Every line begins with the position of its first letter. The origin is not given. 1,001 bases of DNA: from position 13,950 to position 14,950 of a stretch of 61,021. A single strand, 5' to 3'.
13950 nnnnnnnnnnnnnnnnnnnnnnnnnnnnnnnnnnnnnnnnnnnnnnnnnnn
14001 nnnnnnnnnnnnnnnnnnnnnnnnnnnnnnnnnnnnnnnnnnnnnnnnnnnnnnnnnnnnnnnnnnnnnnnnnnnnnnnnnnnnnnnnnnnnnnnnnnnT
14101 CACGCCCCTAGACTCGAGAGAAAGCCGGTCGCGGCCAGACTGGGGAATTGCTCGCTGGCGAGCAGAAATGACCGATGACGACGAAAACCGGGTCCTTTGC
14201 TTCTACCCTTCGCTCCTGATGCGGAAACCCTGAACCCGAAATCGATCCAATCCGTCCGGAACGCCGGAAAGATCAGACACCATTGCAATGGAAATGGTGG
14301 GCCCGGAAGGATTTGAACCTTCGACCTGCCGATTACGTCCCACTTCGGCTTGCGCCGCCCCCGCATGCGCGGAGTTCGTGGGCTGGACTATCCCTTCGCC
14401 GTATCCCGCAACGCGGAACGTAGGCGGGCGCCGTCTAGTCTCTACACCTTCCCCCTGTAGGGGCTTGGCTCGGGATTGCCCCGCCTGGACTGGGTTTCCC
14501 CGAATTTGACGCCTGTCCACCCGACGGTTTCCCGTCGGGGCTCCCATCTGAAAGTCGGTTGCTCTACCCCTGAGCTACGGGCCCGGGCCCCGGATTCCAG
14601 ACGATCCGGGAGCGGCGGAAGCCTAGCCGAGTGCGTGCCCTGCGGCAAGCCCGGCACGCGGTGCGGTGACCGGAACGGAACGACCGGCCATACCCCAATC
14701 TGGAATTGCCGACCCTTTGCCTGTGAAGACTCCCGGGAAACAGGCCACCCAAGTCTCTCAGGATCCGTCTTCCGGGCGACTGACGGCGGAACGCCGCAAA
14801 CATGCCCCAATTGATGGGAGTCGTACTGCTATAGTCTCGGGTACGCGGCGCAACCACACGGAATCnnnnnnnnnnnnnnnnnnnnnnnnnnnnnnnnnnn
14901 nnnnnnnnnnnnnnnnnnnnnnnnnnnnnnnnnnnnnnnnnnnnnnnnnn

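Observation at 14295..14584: tRNA-Lys(UUU) gene split inside its anticodon by a 215-nt Azoarcus-like group I intron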

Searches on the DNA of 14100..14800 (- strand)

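Call 4: search_rna_families(source=window, start=14100, end=14800, threshold=evalue, max_evalue=10, show_alignments=4)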
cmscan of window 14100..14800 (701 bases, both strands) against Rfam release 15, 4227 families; matches with E-value up to 10: 6.
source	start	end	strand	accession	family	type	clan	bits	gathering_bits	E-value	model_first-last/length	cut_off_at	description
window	14366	14561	-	RF00028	Intron_gpI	Intron;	-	47.4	50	6.8e-11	1-253/253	no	Group I catalytic intron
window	14297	14351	+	RF04354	Plastid-ycf2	Cis-reg;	-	19.6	65.7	0.27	1-75/75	no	Plastid-ycf2 5UTR RNA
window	14534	14641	-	RF02553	YrlA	Gene; sRNA;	-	16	69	2.2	1-114/114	no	Y RNA-like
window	14298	14341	-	RF00005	tRNA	Gene; tRNA;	CL00001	15.7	29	3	1-71/71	no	tRNA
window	14306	14322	+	RF04351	Plastid-psbl-rps4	Cis-reg;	-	14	68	7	9-25/53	no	Plastid-psbl-rps4 3UTR RNA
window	14189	14322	-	RF04321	tmRNA_permuted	Gene;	-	12.6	47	3.2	36-93/213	no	permuted transfer-messenger RNA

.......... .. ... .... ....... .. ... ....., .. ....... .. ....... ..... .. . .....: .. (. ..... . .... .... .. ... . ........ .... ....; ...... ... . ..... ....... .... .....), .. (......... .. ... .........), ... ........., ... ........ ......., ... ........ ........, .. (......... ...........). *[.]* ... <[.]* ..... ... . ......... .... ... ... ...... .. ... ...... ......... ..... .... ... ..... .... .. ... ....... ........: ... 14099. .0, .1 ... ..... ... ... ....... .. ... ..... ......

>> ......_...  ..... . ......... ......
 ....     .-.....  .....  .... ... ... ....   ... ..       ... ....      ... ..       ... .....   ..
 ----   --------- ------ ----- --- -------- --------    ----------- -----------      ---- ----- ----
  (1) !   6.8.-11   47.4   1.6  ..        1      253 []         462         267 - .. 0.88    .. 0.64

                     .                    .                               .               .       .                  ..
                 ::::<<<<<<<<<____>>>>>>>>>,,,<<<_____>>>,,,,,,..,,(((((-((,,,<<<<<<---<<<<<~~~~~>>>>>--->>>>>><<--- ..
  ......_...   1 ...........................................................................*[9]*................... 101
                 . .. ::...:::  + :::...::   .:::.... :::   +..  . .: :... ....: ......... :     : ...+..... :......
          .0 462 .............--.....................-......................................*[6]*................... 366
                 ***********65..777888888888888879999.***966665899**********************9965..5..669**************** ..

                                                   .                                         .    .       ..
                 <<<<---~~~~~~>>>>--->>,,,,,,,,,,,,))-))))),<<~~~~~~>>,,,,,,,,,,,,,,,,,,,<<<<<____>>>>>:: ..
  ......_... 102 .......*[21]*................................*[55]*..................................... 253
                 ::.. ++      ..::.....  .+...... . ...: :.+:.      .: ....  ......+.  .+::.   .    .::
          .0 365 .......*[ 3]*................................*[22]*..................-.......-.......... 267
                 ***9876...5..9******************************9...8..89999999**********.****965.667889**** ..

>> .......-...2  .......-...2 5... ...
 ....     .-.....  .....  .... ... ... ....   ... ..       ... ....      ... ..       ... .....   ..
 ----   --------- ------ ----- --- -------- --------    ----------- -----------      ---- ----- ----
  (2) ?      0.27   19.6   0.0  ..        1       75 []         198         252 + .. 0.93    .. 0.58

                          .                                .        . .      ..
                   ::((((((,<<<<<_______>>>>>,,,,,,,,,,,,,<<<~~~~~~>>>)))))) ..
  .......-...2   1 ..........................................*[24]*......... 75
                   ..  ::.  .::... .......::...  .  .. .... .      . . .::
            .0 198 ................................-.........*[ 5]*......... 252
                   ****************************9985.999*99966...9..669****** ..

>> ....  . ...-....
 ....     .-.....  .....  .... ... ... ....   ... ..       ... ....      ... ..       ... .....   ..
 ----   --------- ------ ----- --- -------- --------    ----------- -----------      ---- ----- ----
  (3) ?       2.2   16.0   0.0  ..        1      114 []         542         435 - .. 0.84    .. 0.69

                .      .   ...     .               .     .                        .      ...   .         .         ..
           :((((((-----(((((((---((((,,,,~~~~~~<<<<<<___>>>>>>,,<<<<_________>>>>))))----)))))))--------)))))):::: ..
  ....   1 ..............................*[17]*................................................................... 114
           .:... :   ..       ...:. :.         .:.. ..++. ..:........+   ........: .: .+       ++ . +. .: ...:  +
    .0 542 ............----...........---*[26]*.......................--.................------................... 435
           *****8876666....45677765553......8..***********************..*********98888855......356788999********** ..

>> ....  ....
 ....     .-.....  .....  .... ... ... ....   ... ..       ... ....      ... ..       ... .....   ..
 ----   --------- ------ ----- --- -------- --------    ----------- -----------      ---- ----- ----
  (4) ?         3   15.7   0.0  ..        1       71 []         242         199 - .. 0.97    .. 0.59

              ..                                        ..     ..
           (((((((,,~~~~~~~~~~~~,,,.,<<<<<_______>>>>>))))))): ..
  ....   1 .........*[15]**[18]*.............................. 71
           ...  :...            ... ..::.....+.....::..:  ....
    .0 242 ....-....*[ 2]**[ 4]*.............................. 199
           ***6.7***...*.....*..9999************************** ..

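Call 53: search_dna_similar(query=window:14295-14584:-, collection=plasmids, mode=distant, max_evalue=1e-8, max_rows=20)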
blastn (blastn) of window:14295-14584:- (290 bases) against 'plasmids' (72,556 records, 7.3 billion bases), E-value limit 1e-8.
Records with a match: 1262; places in all: 1283; records where one place covers at least 80% of the query: 2.
Best place of each record, by identity: 90-95% 1; 80-90% 3; 60-80% 1258.
By first word of the organism name: Escherichia 485; Klebsiella 357; Salmonella 114; Acinetobacter 78; Enterobacter 50; Shigella 48; Citrobacter 47; Aeromonas 12; Raoultella 12; Pseudomonas 11; and 9 more.
By predicted mobility (MOB-suite, as given by PLSDB): conjugative 916; mobilizable 197; non-mobilizable 149.
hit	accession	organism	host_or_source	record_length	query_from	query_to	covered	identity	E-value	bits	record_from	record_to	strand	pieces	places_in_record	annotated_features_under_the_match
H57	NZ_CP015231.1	Tritonibacter mobilis F1926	cell culture,seawater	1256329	53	290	82%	69.8%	3e-13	82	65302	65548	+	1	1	record has no annotation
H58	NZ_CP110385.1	Tritonibacter mobilis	-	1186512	53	290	82%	69.8%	3e-13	82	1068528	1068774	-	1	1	record has no annotation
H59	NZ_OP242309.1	Escherichia coli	Homo sapiens,stool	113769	107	258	52%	76.5%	3e-19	102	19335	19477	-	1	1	none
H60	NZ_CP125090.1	Klebsiella pneumoniae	Homo sapiens,urine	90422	107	258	52%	76.5%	3e-19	102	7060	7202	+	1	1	none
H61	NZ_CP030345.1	Enterobacter hormaechei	-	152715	107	257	52%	75.5%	2e-15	91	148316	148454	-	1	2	none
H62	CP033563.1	Acinetobacter nosocomialis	Homo sapiens,Bacterial culture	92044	107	252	50%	76.0%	1e-18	101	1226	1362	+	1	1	hypothetical protein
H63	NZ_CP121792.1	Aeromonas caviae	Homo sapiens,plasma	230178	107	252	50%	76.0%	1e-18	101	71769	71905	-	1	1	none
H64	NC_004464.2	Citrobacter freundii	-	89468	107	252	50%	76.0%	1e-17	98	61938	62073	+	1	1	none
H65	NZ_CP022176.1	Aeromonas salmonicida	Atlantic salmon,The RAS Atlantic Salmon ...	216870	107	252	50%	76.0%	1e-17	98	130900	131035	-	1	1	none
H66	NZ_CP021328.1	Raoultella ornithinolytica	Homo sapiens,necrotic tissue,necrotic ...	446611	107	252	50%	76.0%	1e-17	98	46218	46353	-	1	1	none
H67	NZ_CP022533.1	Enterobacter hormaechei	Homo sapiens,endotracheal tube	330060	107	252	50%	76.0%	1e-17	98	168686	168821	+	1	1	none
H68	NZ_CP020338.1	Shigella flexneri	cell culture,hospitalized patients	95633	107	252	50%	76.0%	1e-17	98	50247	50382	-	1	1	none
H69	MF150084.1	Klebsiella pneumoniae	Homo sapiens,single cell,urine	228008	107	252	50%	76.0%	1e-17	98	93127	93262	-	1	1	none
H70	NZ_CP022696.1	Citrobacter farmeri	Homo sapiens,Rectal swab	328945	107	252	50%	76.0%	1e-17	98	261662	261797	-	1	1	none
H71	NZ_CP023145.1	Escherichia coli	food,raw milk cheese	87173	107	252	50%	76.0%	1e-17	98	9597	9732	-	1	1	none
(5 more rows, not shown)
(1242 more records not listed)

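Call 54: get_annotated_region(hit=H64, flank=3000)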
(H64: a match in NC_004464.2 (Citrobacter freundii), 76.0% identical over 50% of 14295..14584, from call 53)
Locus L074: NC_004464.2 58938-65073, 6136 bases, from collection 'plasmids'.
description: Citrobacter freundii plasmid pCTX-M3, complete sequence
organism: Citrobacter freundii (NCBI taxid 546)
taxonomy: Bacteria; Pseudomonadota; Gammaproteobacteria; Enterobacterales; Enterobacteriaceae; Citrobacter; Citrobacter freundii
host: -; source: -; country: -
typing (MOB-suite, as given by PLSDB): conjugative; replicon IncL/M,rep_cluster_1254; relaxase MOBP; mating-pair formation MPF_I
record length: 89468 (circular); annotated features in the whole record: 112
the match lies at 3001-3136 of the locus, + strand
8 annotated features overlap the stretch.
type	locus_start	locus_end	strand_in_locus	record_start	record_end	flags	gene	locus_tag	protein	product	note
CDS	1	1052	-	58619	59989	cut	-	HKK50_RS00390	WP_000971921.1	IS1182-like element ISCfr1 family transposase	GO:0006313 - DNA transposition [Evidence IEA]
CDS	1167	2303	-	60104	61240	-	-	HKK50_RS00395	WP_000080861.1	DUF3883 domain-containing protein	-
CDS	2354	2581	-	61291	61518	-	-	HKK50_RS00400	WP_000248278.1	hypothetical protein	-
CDS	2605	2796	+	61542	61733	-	-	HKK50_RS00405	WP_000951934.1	hypothetical protein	-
CDS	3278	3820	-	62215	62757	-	-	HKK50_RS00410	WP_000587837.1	AAA family ATPase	-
predicted_resistance_gene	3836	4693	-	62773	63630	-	aac(3)-IId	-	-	aminoglycoside N-acetyltransferase AAC(3)-IId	predicted by amrfinderplus; class AMINOGLYCOSIDE; identity 100.0%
CDS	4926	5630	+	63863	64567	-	-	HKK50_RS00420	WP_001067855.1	IS6-like element IS26 family transposase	GO:0006313 - DNA transposition [Evidence IEA]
CDS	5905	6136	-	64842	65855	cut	intI1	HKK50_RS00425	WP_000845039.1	class 1 integron integrase IntI1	-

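Call 55: get_annotated_region(hit=H59, flank=3000)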
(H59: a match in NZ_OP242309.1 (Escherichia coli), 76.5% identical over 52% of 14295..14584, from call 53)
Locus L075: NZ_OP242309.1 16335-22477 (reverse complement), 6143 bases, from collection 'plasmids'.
description: Escherichia coli strain LA160 plasmid pLAO68, complete sequence
organism: Escherichia coli (NCBI taxid 562)
taxonomy: Bacteria; Pseudomonadota; Gammaproteobacteria; Enterobacterales; Enterobacteriaceae; Escherichia; Escherichia coli
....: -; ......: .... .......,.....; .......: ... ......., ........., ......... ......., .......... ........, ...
typing (MOB-suite, as given by PLSDB): non-mobilizable; replicon IncFIA,IncFIB,IncN,IncX1
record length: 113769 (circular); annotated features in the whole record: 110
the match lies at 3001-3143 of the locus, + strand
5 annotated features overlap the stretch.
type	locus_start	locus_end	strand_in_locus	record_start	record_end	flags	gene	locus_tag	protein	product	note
CDS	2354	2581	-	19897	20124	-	-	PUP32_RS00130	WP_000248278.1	hypothetical protein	-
CDS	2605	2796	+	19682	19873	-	-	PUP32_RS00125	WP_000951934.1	hypothetical protein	-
CDS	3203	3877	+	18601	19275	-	-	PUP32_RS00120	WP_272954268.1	IS6 family transposase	-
CDS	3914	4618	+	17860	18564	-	-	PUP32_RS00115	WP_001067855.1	IS6-like element IS26 family transposase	GO:0006313 - DNA transposition [Evidence IEA]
CDS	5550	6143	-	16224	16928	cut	-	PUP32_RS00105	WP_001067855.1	IS6-like element IS26 family transposase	GO:0006313 - DNA transposition [Evidence IEA]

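Call 56: search_rna_families(source=L074, start=2300, end=3700, threshold=evalue, max_evalue=1, show_alignments=2)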
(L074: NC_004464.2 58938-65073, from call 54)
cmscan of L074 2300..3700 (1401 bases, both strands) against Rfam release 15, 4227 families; matches with E-value up to 1: 2.
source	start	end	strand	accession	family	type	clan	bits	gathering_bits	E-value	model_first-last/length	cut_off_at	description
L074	2911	3103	+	RF00028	Intron_gpI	Intron;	-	36.8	50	2e-07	1-253/253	no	Group I catalytic intron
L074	3157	3173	+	RF00023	tmRNA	Gene;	CL00001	12.2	47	0.019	347-363/374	no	transfer-messenger RNA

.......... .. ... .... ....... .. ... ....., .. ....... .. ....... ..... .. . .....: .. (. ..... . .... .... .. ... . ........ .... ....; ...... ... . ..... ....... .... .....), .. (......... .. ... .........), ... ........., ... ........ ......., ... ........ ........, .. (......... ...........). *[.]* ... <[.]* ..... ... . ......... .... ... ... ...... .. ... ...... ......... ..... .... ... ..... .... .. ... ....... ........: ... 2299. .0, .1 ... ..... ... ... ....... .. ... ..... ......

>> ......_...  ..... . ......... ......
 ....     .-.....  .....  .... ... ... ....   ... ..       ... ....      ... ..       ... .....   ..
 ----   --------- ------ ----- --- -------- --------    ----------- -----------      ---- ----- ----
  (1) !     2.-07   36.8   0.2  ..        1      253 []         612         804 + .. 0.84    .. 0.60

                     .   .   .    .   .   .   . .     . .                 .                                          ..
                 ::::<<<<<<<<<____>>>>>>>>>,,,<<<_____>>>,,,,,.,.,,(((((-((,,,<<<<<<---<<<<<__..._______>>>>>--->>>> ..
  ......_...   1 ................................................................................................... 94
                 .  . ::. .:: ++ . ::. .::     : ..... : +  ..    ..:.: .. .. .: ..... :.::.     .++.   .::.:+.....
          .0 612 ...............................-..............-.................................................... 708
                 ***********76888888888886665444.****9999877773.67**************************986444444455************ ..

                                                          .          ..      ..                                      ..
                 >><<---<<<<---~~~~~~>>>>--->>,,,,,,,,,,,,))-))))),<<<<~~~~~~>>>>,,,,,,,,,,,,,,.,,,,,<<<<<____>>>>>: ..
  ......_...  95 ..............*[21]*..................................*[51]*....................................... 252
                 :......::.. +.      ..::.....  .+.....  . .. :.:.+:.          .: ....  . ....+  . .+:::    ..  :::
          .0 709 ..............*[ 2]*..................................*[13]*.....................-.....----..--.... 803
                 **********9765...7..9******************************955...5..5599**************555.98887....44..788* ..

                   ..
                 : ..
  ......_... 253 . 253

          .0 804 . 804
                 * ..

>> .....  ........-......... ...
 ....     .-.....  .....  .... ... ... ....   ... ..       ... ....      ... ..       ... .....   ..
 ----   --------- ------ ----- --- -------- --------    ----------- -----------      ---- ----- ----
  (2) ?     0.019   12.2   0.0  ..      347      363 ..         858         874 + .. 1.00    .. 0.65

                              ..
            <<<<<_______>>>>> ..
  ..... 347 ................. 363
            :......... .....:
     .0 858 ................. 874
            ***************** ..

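Call 62: search_dna_similar(query=L074:2886-3184:+, collection=ecoli_genomes, mode=near, max_rows=8)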
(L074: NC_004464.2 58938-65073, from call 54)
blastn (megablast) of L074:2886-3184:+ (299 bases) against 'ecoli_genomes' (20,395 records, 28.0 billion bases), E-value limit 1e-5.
Records with a match: 659; places in all: 671; records where one place covers at least 80% of the query: 648.
Genomes with a match: 636 of 5426; with a place that covers at least 80% of the query: 625. Places per genome that has any: lowest 1, median 1, highest 3. On chromosomes: 82 places; on plasmids: 589.
Best place of each record, by identity: >=99% 657; 95-99% 1; 90-95% 1.
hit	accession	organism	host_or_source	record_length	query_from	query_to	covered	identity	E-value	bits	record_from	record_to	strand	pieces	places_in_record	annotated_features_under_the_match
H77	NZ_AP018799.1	Escherichia coli strain E2855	Bos taurus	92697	1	299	100%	100.0%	2e-154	553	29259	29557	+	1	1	none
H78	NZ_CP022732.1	Escherichia coli strain SA186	Homo sapiens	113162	1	299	100%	100.0%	2e-154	553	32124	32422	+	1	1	none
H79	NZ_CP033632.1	Escherichia coli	chicken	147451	1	299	100%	100.0%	2e-154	553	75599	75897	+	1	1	none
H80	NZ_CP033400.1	Escherichia coli strain WCHEC020031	Homo sapiens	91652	1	299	100%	100.0%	2e-154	553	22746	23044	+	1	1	none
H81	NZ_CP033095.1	Escherichia coli strain CP53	pig feces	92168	1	299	100%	100.0%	2e-154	553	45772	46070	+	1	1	none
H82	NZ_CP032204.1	Escherichia coli strain AR_0013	missing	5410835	1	299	100%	100.0%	2e-154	553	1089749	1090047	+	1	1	none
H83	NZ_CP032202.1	Escherichia coli strain AR_0086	missing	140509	1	299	100%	100.0%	2e-154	553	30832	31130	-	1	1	none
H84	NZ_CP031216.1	Escherichia coli strain Es_ST80_L1_NDM_10_2017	Homo sapiens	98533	1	299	100%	100.0%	2e-154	553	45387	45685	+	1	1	none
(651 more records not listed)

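Call 63: get_annotated_region(hit=H57, flank=1500)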
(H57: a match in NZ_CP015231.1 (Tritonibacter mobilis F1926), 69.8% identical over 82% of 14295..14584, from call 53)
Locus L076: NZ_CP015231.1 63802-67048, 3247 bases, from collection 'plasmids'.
description: Tritonibacter mobilis F1926 plasmid unnamed1, complete sequence
organism: Tritonibacter mobilis F1926 (NCBI taxid 1265309)
taxonomy: Bacteria; Pseudomonadota; Alphaproteobacteria; Rhodobacterales; Paracoccaceae; Tritonibacter; Tritonibacter mobilis; Tritonibacter mobilis F1926
host: -; source: cell culture,seawater; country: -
typing (MOB-suite, as given by PLSDB): non-mobilizable; replicon rep_cluster_288
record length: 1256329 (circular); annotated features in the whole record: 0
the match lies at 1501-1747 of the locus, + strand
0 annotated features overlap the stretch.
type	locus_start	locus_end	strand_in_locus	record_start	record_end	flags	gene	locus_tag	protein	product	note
